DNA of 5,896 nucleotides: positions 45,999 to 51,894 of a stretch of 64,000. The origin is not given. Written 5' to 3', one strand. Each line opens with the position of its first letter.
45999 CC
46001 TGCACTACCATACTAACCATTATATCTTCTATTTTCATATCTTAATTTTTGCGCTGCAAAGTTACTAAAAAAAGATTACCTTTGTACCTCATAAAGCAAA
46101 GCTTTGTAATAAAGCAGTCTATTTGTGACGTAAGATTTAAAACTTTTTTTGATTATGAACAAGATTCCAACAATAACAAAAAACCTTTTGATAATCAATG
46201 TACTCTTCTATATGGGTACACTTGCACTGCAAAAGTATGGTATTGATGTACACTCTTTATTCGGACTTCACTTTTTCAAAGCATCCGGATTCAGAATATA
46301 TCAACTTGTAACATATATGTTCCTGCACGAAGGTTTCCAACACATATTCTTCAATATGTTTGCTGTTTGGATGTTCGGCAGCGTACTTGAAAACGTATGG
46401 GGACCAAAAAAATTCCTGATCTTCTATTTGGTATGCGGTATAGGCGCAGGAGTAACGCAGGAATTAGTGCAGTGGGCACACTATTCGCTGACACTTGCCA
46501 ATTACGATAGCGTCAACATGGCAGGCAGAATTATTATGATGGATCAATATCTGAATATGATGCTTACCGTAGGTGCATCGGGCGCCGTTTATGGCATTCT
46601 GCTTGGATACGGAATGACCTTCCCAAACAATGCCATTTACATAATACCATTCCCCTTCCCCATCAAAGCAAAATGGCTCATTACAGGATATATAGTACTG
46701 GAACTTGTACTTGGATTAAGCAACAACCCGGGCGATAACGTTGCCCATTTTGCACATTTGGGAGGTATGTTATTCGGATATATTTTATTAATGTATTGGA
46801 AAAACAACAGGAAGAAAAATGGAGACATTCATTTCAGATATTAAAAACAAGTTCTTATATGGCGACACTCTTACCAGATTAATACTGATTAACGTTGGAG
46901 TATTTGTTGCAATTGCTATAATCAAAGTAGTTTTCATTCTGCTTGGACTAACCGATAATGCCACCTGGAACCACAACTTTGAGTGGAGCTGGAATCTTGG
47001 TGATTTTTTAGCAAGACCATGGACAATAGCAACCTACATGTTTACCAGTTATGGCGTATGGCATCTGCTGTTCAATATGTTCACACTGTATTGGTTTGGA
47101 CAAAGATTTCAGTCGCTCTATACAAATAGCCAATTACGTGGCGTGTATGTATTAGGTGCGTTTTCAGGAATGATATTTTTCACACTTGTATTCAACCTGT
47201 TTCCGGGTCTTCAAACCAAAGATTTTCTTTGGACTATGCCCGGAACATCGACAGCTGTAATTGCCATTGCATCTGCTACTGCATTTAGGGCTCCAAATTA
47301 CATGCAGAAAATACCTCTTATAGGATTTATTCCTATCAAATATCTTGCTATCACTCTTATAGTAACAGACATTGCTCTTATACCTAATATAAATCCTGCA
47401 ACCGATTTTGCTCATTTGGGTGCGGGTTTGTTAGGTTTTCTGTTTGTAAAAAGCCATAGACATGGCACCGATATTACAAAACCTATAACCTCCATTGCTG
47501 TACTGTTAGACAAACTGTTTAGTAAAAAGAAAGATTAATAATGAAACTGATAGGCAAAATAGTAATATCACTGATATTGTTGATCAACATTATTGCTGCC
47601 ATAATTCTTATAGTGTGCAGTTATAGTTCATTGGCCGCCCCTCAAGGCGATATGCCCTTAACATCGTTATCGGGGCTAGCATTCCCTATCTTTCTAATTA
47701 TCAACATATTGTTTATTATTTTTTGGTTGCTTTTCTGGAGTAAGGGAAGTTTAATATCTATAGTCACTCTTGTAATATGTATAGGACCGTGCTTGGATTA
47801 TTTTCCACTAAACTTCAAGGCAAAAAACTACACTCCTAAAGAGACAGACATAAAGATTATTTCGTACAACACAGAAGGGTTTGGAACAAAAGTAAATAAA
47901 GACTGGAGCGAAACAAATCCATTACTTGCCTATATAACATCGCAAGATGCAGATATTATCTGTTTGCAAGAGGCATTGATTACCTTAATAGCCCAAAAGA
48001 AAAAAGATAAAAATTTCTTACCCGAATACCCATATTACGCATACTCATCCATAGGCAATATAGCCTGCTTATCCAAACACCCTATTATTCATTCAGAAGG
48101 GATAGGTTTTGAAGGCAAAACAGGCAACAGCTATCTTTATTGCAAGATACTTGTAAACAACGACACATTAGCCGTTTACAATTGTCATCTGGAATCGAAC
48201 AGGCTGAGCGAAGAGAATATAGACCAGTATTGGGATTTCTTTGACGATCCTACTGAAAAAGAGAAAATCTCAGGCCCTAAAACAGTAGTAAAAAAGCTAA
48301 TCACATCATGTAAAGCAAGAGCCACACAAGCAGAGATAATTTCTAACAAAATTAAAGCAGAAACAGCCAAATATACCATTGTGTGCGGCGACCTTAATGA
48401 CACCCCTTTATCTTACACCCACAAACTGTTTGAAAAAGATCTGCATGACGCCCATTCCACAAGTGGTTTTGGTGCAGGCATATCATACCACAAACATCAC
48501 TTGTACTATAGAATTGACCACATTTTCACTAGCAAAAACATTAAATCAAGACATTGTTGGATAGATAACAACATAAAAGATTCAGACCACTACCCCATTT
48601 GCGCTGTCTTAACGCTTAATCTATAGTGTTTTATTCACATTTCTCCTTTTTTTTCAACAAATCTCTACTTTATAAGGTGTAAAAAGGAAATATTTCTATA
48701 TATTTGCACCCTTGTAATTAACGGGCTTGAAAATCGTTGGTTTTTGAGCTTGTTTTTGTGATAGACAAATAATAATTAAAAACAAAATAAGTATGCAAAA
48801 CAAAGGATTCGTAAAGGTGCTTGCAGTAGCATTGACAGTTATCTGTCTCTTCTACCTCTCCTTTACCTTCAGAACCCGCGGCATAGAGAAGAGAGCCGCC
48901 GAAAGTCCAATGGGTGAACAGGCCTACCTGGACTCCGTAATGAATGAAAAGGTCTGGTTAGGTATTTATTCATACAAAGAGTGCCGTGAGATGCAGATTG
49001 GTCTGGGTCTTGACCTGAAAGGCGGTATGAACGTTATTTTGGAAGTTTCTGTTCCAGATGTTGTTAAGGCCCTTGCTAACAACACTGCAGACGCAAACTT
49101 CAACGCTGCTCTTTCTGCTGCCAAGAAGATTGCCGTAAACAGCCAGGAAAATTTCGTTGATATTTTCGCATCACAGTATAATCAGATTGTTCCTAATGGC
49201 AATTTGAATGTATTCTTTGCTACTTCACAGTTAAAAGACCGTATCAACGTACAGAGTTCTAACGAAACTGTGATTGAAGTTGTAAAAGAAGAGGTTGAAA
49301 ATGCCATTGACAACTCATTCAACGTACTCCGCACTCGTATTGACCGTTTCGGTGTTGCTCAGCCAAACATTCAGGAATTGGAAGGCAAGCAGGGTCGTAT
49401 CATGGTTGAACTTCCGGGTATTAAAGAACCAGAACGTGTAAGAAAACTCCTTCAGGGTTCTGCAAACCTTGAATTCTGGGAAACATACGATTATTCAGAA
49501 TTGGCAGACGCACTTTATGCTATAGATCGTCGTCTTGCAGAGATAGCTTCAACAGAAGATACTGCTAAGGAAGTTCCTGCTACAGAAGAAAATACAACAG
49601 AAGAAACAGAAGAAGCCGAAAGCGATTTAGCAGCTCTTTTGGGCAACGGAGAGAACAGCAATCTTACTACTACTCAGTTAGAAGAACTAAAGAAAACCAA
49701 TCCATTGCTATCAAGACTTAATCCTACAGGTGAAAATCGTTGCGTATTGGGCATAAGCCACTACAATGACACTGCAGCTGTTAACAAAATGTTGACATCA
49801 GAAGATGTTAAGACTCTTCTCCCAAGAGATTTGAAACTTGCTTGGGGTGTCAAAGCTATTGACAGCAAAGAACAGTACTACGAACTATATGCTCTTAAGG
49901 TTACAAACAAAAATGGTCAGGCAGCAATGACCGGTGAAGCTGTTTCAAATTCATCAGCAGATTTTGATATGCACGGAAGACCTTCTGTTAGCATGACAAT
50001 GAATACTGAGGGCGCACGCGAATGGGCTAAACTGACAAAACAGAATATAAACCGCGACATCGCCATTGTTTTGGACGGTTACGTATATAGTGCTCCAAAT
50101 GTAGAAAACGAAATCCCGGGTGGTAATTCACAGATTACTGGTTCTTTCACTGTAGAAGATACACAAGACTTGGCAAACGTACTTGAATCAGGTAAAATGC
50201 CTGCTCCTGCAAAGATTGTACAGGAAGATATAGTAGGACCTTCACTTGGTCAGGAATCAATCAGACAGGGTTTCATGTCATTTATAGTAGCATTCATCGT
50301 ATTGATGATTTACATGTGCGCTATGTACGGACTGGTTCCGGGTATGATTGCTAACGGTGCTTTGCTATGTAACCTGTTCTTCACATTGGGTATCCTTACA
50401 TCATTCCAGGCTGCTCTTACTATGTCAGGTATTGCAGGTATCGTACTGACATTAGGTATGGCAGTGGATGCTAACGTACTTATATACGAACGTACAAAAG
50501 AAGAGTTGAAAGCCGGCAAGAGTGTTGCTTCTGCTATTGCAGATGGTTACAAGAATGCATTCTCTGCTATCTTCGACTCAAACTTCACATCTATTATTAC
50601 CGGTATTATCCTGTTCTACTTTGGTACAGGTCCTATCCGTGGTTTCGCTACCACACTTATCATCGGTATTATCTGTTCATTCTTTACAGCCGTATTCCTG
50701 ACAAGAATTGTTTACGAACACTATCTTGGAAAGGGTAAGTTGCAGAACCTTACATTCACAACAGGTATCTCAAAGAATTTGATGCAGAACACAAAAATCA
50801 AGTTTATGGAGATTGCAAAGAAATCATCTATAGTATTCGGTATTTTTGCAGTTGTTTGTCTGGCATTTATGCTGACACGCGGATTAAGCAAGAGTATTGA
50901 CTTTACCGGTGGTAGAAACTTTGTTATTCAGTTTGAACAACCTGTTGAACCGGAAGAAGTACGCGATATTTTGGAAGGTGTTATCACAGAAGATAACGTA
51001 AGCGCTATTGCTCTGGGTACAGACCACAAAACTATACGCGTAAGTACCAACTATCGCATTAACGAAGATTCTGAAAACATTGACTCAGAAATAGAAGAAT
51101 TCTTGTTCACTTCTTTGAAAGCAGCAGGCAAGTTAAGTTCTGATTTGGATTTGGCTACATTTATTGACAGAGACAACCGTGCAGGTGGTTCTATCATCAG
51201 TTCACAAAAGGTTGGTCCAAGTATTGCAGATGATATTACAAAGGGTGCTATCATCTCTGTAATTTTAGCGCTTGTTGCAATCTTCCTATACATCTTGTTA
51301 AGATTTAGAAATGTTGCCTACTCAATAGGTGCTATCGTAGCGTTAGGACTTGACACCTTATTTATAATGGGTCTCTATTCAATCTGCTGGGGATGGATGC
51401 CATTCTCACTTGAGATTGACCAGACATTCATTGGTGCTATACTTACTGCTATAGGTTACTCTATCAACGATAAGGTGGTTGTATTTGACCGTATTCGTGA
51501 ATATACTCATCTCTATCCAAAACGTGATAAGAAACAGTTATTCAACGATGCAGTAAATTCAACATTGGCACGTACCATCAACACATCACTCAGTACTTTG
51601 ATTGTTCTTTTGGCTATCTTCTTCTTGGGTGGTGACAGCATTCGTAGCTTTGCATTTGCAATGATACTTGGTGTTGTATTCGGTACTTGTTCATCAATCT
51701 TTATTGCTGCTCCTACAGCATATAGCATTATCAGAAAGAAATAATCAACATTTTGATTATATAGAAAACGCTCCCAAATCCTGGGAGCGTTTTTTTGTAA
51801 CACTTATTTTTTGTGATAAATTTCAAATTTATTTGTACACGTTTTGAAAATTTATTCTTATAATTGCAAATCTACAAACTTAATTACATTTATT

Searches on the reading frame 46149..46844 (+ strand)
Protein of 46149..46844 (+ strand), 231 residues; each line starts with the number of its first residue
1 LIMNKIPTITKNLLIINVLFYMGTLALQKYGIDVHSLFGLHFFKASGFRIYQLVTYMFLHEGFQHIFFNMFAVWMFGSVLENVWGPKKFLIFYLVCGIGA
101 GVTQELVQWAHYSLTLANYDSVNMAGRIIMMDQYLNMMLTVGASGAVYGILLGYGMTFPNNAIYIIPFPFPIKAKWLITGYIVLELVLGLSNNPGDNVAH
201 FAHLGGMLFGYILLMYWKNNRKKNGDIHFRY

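Call 18: search_protein_families(library=pfam, proteins=[window:46149-46844:+], max_evalue=0.001)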
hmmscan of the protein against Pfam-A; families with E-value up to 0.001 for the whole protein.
window:46149-46844:+ (231 aa): 2 families
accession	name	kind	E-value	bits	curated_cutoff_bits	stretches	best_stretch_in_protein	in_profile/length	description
PF01694.28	Rhomboid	-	1e-29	104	22.6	1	49-216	3-139/143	Rhomboid domain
PF08551.15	DUF1751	-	2.3e-08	34.9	22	1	49-119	7-77/99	Eukaryotic integral membrane protein (DUF1751)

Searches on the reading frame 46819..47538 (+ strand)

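Call 18: search_protein_families(library=pfam, proteins=[window:46819-47538:+], max_evalue=0.001)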
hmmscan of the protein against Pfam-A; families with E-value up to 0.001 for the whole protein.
window:46819-47538:+ (239 aa): 1 family
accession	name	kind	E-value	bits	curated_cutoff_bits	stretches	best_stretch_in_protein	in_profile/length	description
PF01694.28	Rhomboid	-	7.8e-16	59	22.6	1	66-209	3-136/143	Rhomboid domain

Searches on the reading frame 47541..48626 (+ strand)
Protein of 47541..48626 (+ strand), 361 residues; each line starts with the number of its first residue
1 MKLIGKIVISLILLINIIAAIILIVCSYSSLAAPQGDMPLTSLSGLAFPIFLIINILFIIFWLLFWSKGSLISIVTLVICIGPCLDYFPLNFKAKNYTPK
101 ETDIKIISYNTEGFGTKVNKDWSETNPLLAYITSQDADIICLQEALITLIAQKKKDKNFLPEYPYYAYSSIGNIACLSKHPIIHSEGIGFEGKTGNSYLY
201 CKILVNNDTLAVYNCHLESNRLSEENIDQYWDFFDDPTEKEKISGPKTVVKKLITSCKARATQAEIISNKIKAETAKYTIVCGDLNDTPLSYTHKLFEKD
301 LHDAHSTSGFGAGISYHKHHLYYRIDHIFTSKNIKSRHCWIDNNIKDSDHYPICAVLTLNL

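Call 18: search_protein_families(library=pfam, proteins=[window:47541-48626:+], max_evalue=0.001)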
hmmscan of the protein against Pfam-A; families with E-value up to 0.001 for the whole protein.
window:47541-48626:+ (361 aa): 1 family
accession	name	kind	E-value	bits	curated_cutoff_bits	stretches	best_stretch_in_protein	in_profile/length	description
PF03372.29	Exo_endo_phos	-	2.4e-18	67.1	24.5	1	107-350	1-225/225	Endonuclease/Exonuclease/phosphatase family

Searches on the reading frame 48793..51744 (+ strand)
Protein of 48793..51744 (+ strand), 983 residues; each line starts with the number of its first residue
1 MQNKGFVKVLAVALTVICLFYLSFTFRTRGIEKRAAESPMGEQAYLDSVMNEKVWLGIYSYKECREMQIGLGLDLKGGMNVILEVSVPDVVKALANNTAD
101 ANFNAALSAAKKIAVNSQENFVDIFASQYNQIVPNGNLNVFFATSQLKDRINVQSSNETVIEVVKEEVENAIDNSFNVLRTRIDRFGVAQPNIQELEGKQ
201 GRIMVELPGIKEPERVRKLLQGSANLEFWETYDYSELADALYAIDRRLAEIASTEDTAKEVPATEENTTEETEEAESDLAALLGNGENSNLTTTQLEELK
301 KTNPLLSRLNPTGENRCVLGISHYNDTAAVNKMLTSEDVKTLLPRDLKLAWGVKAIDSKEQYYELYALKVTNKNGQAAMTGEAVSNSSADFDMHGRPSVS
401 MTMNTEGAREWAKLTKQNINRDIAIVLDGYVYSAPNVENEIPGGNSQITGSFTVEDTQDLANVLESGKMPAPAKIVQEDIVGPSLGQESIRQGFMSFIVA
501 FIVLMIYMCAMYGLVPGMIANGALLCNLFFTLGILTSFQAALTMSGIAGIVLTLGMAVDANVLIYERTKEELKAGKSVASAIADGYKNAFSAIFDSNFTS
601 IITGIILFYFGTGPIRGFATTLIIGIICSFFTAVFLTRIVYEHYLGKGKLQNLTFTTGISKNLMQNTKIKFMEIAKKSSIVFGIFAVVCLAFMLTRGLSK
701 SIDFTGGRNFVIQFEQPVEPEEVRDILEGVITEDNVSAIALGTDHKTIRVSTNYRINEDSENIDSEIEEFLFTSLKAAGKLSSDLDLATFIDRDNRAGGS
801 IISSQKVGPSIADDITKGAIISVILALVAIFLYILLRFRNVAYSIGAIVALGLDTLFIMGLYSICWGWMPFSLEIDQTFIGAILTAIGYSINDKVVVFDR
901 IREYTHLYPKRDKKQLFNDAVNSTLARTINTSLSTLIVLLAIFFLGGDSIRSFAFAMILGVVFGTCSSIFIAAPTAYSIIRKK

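Call 18: search_protein_families(library=pfam, proteins=[window:48793-51744:+], max_evalue=0.001)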
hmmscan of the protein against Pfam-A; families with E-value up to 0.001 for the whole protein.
window:48793-51744:+ (983 aa): 5 families
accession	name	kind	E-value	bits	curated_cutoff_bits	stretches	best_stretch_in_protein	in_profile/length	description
PF02355.23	SecD_SecF_C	-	4.4e-71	238.7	20.5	2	800-980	14-187/189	Protein export membrane protein SecD/SecF, C-terminal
PF22599.2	SecDF_P1_head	-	2.8e-30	105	27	1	376-471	18-114/114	SecDF, P1 head subdomain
PF21760.3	SecD_1st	-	1e-16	60.6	27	1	173-230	2-57/60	Protein translocase subunit SecDF, P1 domain, N-terminal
PF07549.19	Sec_GG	-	2.5e-12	46.3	20.3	1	692-718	2-28/28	SecD/SecF GG Motif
PF03176.21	MMPL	-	2.2e-06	27.3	20.5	1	493-634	149-292/333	MMPL family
